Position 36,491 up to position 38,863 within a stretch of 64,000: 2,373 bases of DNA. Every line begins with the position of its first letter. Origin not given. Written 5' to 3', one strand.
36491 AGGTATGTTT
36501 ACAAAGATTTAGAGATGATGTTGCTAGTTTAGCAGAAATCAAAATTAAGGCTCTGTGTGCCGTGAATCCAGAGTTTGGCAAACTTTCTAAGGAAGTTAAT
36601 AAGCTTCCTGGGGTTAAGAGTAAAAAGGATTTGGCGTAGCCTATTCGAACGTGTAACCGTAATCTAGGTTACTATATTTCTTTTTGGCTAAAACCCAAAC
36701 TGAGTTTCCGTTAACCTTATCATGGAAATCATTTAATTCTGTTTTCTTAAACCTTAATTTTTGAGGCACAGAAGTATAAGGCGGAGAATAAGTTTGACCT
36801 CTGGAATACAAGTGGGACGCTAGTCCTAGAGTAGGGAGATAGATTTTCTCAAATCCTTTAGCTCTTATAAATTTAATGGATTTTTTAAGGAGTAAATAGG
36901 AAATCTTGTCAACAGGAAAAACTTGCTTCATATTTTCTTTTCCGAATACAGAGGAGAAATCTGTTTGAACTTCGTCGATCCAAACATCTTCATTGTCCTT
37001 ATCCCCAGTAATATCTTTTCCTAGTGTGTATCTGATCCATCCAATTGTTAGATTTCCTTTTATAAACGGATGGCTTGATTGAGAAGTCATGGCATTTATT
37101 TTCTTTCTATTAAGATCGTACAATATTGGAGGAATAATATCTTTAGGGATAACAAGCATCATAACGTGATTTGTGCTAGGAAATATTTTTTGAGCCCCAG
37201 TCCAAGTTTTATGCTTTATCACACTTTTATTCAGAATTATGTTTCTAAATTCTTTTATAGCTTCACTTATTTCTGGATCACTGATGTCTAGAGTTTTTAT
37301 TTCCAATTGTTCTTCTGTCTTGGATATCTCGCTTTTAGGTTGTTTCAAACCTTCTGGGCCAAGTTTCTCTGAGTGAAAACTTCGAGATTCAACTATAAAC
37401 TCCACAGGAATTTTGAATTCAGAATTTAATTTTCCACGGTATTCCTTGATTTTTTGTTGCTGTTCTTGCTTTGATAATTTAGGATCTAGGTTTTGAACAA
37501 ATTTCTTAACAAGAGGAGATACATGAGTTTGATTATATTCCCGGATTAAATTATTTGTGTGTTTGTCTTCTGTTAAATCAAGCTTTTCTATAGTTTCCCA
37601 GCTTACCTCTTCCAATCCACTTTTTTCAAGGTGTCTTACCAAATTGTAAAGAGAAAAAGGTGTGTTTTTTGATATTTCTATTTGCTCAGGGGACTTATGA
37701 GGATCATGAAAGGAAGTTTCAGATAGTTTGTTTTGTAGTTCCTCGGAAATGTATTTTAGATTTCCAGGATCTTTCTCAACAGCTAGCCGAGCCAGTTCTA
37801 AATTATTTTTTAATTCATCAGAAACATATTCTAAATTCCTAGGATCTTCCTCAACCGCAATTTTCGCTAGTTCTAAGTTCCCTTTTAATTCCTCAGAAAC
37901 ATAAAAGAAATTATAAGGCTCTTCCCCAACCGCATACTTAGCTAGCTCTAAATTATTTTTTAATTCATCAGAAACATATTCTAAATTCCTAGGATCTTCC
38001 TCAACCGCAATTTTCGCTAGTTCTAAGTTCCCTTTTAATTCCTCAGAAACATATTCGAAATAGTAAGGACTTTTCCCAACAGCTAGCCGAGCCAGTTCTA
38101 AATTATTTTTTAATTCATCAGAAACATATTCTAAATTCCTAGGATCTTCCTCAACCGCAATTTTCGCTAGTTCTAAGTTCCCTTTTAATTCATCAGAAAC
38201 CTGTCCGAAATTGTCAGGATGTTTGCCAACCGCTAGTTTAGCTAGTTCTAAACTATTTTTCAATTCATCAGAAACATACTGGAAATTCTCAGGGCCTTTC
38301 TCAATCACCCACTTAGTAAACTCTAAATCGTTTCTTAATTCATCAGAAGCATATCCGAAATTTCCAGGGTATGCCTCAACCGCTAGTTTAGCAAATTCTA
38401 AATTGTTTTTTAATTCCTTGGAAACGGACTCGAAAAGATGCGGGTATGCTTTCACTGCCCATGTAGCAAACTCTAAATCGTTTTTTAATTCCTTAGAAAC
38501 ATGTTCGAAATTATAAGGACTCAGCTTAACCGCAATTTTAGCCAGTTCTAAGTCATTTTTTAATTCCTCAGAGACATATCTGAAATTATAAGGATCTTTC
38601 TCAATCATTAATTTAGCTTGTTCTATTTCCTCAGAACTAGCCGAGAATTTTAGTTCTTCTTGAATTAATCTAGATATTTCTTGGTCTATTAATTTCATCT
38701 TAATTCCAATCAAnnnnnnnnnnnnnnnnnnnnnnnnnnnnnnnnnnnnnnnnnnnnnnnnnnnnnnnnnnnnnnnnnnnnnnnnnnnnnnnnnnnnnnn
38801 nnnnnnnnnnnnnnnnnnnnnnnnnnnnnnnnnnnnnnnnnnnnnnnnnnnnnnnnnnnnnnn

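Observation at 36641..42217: Two adjacent DUF4116-like repeat giants with a shared ~330-aa C-terminal domain, followed by a third repeat protein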

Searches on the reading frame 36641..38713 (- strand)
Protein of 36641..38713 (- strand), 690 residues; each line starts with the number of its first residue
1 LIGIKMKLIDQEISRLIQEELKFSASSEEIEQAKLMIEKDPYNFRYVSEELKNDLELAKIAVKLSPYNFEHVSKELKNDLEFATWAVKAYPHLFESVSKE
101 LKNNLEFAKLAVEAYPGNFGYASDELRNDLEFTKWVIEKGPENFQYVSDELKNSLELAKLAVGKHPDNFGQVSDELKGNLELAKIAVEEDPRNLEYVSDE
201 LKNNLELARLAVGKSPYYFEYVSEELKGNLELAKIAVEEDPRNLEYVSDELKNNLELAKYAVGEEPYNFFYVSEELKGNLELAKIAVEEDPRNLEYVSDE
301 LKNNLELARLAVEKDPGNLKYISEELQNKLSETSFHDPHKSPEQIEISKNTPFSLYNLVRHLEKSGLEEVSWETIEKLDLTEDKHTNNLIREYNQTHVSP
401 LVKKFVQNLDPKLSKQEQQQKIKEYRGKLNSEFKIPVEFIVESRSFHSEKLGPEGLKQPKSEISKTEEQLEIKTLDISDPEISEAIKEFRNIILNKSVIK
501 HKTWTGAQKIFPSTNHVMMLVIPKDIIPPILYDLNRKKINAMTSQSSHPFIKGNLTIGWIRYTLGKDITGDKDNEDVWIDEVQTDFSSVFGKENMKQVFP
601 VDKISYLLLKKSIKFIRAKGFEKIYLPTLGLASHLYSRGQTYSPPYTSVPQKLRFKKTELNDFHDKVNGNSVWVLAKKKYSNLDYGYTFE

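Call 3: search_protein_families(library=pfam, proteins=[window:36641-38713:-], max_evalue=0.1)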
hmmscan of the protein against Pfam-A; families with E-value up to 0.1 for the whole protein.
window:36641-38713:- (690 aa): 7 families
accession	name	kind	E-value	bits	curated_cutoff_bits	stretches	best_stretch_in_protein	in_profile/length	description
PF13475.11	DUF4116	-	2.1e-74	245.3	24.9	7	33-77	5-49/49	Domain of unknown function (DUF4116)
PF01239.28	PPTA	-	0.0044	17.1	29.5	0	27-44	2-19/32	Protein prenyltransferase alpha subunit repeat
PF10078.15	DUF2316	-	0.0073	17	26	0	274-328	13-67/89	Uncharacterized protein conserved in bacteria (DUF2316)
PF11692.13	DUF3289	-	0.0088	16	25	0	49-88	30-69/272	Protein of unknown function (DUF3289)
PF03496.20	ADPrib_exo_Tox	-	0.01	15.6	23.4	1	384-449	33-94/196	ADP-ribosyltransferase exoenzyme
PF10163.14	EnY2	-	0.012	16.3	27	0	317-375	12-72/83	Transcription factor e(y)2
PF15447.11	NTS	-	0.016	16.1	25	0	174-184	26-36/36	N-terminal segments of PfEMP1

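Call 4: search_protein_families(library=phrogs, proteins=[window:36641-38713:-], max_evalue=0.1)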
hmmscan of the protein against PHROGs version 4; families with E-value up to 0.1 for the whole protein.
window:36641-38713:- (690 aa): 9 families
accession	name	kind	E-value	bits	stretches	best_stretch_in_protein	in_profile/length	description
phrog_31839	-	unknown function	7.3e-26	91.9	2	98-332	155-389/421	-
phrog_27978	-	unknown function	9.9e-11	42.7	0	272-312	30-70/107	-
phrog_18321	-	unknown function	3.3e-10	40.9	0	213-239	5-31/64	-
phrog_14411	-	unknown function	0.00014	22.9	0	49-89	35-73/102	-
phrog_9673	-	unknown function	0.003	18.8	0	181-217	8-43/87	-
phrog_10377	-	transcription regulation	0.0073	17.7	0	233-267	14-48/70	transcriptional regulator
phrog_27922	-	unknown function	0.0096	16.8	0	168-191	29-52/73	-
phrog_31824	-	unknown function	0.02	16.2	0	33-57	41-65/100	-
phrog_36898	-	unknown function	0.056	14.3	0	335-353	3-21/46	-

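Call 60: search_protein_families(library=padloc, proteins=[window:36641-38713:-], max_evalue=0.01)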
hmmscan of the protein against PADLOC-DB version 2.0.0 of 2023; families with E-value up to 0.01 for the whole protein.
window:36641-38713:- (690 aa): 0 families

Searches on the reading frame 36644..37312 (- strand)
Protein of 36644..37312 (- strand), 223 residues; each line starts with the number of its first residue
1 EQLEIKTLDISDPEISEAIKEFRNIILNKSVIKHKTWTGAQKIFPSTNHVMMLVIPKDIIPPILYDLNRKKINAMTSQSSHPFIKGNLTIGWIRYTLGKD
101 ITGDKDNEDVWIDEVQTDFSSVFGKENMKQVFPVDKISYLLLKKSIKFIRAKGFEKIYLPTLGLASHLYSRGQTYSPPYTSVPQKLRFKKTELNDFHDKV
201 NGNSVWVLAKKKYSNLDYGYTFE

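Call 44: search_solved_structures(query=A3, max_evalue=10, show_alignments=2)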
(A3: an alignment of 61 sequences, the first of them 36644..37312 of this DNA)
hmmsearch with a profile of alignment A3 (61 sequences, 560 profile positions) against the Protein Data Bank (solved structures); distinct sequences matched with E-value up to 10: 7.
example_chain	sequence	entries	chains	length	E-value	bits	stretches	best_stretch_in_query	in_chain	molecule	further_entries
4fmw_A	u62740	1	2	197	0.15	14.3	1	229-308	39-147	RNA (guanine-9-)-methyltransferase domain-containing protein 2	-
3hjl_A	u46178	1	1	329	0.68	12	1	19-263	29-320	Flagellar motor switch protein fliG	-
6o0c_A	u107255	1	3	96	1.7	10.8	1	81-142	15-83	Design construct XAA_GVDQ mutant M4L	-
6nxm_A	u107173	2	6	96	1.7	10.7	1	81-142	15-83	Design construct XAA_GVDQ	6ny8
6nz1_A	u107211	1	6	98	1.7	10.7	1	81-128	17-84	Design construct XXA_GVDQ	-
8dkc_C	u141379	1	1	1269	5.9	9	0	170-299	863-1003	DNA-directed RNA polymerase subunit beta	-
8uao_A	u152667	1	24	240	8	8.5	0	43-213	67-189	DpHF18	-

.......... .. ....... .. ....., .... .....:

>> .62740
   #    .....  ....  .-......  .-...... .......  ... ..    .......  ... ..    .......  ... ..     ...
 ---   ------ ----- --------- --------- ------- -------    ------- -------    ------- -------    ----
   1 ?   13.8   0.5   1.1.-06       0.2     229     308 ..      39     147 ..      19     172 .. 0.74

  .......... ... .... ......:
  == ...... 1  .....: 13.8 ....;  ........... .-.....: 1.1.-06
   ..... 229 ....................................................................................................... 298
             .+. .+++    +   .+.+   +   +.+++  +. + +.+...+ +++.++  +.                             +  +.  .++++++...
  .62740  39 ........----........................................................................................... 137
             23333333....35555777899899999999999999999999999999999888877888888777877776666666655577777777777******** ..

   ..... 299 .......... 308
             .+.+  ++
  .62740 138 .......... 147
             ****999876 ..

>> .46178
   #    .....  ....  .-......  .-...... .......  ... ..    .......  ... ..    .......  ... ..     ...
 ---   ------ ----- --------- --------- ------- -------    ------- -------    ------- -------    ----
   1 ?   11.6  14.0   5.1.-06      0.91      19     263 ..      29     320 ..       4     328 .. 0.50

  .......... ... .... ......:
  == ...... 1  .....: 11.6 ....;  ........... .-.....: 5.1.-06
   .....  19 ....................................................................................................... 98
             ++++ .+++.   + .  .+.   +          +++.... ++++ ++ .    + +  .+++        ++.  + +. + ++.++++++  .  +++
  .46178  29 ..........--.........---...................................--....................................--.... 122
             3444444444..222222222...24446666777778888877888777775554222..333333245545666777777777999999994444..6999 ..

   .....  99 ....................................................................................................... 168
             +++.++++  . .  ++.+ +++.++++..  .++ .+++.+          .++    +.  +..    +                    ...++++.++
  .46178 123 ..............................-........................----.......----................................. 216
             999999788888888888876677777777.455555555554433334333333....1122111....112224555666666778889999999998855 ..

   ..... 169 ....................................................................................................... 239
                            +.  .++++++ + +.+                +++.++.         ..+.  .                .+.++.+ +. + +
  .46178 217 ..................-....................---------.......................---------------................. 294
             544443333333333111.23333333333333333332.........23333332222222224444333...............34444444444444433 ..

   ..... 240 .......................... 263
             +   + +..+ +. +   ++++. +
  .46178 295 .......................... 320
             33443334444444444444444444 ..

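Call 45: find_related_loci(query=A3, collection=viral_contigs, flank=5000)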
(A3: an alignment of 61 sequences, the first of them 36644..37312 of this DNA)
Query A3 (223 aa) in viral_contigs; peptide patterns used: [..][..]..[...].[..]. (x = any residue, [..] = any of these).
75 stretches matched a pattern; 2 encode a relative of the query (tblastn E <= 1e-3); 2 distinct loci.
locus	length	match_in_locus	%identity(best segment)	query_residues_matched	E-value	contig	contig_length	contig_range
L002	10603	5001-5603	32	26-219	4e-19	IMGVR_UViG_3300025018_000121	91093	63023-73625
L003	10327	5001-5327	31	88-208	3e-14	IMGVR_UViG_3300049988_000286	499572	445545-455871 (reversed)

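Call 46: find_homologous_proteins(query=A3, max_evalue=0.001)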
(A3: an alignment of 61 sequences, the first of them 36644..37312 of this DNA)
Query A3 (61 sequences) (223 aa, profile of the alignment): 12 proteins with E <= 0.001 among 8000 candidates.
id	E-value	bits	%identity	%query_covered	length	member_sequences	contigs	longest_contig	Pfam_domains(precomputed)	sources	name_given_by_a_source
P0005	6.4e-139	483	41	92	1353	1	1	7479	-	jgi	-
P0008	7.5e-106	373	43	85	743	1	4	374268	-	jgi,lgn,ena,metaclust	metaclust:\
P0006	6.2e-101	357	62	100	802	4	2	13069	PF13475.12,PF01239.29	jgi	-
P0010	1.8e-92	329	43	92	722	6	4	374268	-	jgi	-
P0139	1.7e-89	319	100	100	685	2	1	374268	PF13475.12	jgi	-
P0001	1.5e-88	316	100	100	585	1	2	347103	PF13475.12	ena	-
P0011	8.0e-88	314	38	96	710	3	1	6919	-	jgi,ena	jgi:hypothetical protein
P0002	2.6e-86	309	71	100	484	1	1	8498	PF13475.12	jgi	jgi:hypothetical protein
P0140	4.3e-80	288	80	99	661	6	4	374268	PF13475.12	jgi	-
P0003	5.6e-76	275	48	98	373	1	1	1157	-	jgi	-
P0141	3.8e-73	266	60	98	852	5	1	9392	PF13475.12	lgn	-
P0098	3.4e-49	186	22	72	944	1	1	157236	-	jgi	jgi:hypothetical protein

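Call 47: find_encoding_contigs(protein=P0140, flank=6000, max_places=6)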
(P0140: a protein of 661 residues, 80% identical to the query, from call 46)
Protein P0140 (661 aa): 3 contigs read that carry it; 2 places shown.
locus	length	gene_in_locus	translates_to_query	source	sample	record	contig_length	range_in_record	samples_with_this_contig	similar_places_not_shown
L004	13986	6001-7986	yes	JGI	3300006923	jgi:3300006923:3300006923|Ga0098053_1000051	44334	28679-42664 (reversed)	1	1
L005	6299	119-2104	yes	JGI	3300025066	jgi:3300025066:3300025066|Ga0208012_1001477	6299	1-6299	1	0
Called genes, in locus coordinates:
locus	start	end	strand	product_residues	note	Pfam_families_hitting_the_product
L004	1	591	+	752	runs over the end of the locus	?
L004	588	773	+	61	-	-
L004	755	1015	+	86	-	-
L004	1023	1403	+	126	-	-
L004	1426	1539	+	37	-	-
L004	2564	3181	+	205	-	-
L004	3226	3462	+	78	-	-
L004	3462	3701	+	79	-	-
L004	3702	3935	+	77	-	-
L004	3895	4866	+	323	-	-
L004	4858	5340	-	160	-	-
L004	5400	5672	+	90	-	-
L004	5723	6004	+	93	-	-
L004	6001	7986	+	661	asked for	PF13475:DUF4116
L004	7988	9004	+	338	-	PF00022:Actin, PF06723:MreB_Mbl, PF25216:Volactin (faint), PF25229:Salactin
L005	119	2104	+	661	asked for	PF13475:DUF4116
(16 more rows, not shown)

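Call 48: find_encoding_contigs(protein=P0139, flank=6000, max_places=4)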
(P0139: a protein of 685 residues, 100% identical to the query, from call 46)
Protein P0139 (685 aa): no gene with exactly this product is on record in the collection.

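Call 53: predict_structure(alignment_id=A3)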
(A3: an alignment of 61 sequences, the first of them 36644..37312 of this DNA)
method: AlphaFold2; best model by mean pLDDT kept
length: 223 residues; sequences in the alignment: 61
mean_pLDDT: 93.0   pTM: 0.88
mean pLDDT of the five models: 93.0, 92.7, 92.7, 92.2, 90.2
residues with pLDDT >= 90: 197; 70-90: 10; 50-70: 14; < 50: 2
segments of 3 or more residues with pLDDT < 50: none
pLDDT, mean of each block of 10 residues (from residue 1): 78 97 98 96 94 98 97 96 98 98 95 97 92 96 98 97 95 94 98 97 96 55 50
secondary structure, 60 per line:
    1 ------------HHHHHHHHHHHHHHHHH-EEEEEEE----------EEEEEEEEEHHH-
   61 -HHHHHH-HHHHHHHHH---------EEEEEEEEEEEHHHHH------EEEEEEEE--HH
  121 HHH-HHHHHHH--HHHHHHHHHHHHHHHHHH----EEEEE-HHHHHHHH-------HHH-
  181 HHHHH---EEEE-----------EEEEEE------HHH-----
elements in order: H13-29 E31-37 E48-56 H62-67 H69-77 E87-97 H98-102 E109-116 H119-123 H125-131 H134-151 E156-160 H162-169 H181-185 E189-192 E204-209

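Call 59: search_protein_families(library=pfam, alignment_id=A3, max_evalue=5)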
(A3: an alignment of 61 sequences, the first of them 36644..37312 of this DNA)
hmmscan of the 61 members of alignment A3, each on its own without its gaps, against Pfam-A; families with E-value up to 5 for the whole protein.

A. member 1, window:36644-37312:- (223 aa): 0 families

B. families by the number of members that match (of 61 scanned): 78 families (the first 25 are shown)
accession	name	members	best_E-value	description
PF13475.11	DUF4116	12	6.6e-50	Domain of unknown function (DUF4116)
PF02985.28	HEAT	4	0.00054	HEAT repeat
PF01816.23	LRV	3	4.2e-10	Leucine rich repeat variant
PF08312.17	cwf21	2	0.00023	cwf21 domain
PF21964.2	NSF_ATPase_lid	2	0.0012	NSF, AAA+ ATPase lid domain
PF07319.16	DnaI_N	2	0.042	Primosomal protein DnaI N-terminus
PF11944.13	DUF3461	2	0.11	Protein of unknown function (DUF3461)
PF01239.28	PPTA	1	2.8e-07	Protein prenyltransferase alpha subunit repeat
PF20886.2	PWP3A-B_C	1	0.0026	PWWP domain-containing DNA repair factor 3A/B, C-terminal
PF19200.6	MupG_N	1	0.0092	6-phospho-N-acetylmuramidase, N-terminal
PF22631.2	PLCB1-4-like_EFh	1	0.01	Phosphoinositide phospholipase C beta1-4-like EF-hand domain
PF07416.16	Crinivirus_P26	1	0.012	Crinivirus P26 protein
PF02607.22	B12-binding_2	1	0.013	B12 binding domain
PF16383.10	DUF4992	1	0.013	Domain of unknown function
PF06257.17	VEG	1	0.016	Biofilm formation stimulator VEG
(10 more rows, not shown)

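Call 74: fold_search(model_id=the predicted structure, library=viral)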
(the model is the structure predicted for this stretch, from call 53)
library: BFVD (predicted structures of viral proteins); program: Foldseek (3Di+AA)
matches with E <= 10: 503; with E <= 0.001: 1
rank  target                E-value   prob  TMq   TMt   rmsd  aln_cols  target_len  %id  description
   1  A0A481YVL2            7.8e-04  0.96  0.34  0.28  19.5       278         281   11  Uncharacterized protein [Marseillevirus LCMAC201]
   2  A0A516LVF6            1.4e-03  1.00  0.36  0.44   7.9       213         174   12  (no name in the UniProt tables at hand)
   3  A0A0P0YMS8            1.8e-03  1.00  0.41  0.49   9.1       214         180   10  (no name in the UniProt tables at hand)
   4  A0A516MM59            2.8e-03  1.00  0.31  0.44   4.9       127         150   18  (no name in the UniProt tables at hand)
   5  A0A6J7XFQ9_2          3.0e-03  1.00  0.32  0.07   7.5       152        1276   10  RadC-like JAB domain containing protein [uncultured Caudovirales phage]
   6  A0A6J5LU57            3.0e-03  0.90  0.34  0.11  12.2       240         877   13  ART-PolyVal-like domain-containing protein [uncultured Caudovirales phage]
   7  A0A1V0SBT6            4.9e-03  0.94  0.24  0.40  13.5       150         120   13  Uncharacterized protein [Catovirus CTV1]
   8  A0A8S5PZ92            5.5e-03  0.77  0.27  0.28  15.3       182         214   10  Aspartate 1-decarboxylase [Siphoviridae sp. ctG0D7]
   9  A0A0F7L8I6            7.5e-03  0.99  0.41  0.52   8.4       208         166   10  Uncharacterized protein [uncultured marine virus]
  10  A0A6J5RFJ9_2          7.5e-03  0.85  0.26  0.05  18.5       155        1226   13  Large polyvalent protein associated domain-containing protein [uncultured Caudovirales phage]
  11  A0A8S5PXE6            8.0e-03  0.80  0.29  0.39  10.4       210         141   11  N-acetyltransferase domain-containing protein [Myoviridae sp. ctgsk7]
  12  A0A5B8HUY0            9.0e-03  0.97  0.39  0.38   8.7       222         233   11  N-acetyltransferase domain-containing protein [Mimiviridae sp. ChoanoV1]
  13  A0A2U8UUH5            9.6e-03  0.98  0.38  0.51  13.0       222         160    8  Acetyltransferase [Microbacterium phage Hendrix]
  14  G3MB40                1.2e-02  0.85  0.28  0.44  12.4       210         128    8  Gp660 [Bacillus phage G]
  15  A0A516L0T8            1.3e-02  0.80  0.32  0.23  10.9       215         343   12  (no name in the UniProt tables at hand)
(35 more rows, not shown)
